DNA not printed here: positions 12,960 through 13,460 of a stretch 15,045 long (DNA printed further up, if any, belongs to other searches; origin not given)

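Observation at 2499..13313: Three unrelated secreted proteins, two cysteine proteases and a TSP3/BNR protein, share one Cys-bracketed dockerin-like C-terminal module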

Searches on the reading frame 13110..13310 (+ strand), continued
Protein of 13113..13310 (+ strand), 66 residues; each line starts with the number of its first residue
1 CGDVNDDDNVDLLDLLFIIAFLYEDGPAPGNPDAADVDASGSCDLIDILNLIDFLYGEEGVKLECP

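Call 53: find_encoding_contigs(protein=P0351, flank=10000, max_places=2)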
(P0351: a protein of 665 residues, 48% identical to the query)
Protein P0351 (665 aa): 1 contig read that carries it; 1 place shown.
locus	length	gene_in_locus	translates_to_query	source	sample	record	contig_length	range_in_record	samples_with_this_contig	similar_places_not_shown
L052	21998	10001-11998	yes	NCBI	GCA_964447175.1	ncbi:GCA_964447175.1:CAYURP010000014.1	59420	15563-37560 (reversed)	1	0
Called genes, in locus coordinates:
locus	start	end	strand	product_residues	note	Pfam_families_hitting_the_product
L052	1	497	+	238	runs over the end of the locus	-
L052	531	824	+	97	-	-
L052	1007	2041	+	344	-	PF03444:WHD_HrcA, PF01628:HrcA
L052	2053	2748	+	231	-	PF01025:GrpE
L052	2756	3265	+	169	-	-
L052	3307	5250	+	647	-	PF00012:HSP70, PF06723:MreB_Mbl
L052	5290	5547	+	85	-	-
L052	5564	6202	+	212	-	PF19865:DUF6338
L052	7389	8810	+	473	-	PF17963:Big_9 (faint), PF13860:FlgD_ig, PF18962:Por_Secre_tail (weak)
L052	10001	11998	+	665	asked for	PF00404:Dockerin_1 (weak)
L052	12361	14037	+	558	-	PF05496:RuvB_N (weak), PF00004:AAA, PF07724:AAA_2 (faint), PF07728:AAA_5 (weak), PF22667:Lon_lid, PF05362:Lon_C, PF13541:ChlI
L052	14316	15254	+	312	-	-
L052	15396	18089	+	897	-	PF18962:Por_Secre_tail (faint), PF13860:FlgD_ig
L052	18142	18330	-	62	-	-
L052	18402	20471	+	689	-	PF13860:FlgD_ig, PF18962:Por_Secre_tail (weak)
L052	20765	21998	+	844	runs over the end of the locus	PF13860:FlgD_ig, PF18962:Por_Secre_tail (weak)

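Call 54: find_encoding_contigs(protein=P0434, flank=10000, max_places=2)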
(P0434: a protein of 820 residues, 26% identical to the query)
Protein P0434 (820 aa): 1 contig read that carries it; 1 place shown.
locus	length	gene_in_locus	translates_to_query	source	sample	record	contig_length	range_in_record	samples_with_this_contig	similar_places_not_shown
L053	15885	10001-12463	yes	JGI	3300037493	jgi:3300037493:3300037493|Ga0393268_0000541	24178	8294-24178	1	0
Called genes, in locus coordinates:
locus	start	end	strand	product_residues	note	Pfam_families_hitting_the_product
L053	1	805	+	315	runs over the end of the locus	PF01112:Asparaginase_2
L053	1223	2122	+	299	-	PF01882:DUF58, PF13519:VWA_2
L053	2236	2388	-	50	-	-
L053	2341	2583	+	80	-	-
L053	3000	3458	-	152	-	PF00583:Acetyltransf_1, PF13673:Acetyltransf_10 (weak), PF13508:Acetyltransf_7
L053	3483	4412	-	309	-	PF12146:Hydrolase_4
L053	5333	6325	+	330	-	-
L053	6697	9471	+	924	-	PF18962:Por_Secre_tail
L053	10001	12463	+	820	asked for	PF00963:Cohesin (faint), PF17803:Cadherin_4 (faint), PF05345:He_PIG (faint), PF17963:Big_9 (faint), PF13860:FlgD_ig, PF18962:Por_Secre_tail (faint)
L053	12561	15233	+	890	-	PF00963:Cohesin (faint), PF18962:Por_Secre_tail (faint), PF13860:FlgD_ig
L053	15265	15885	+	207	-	?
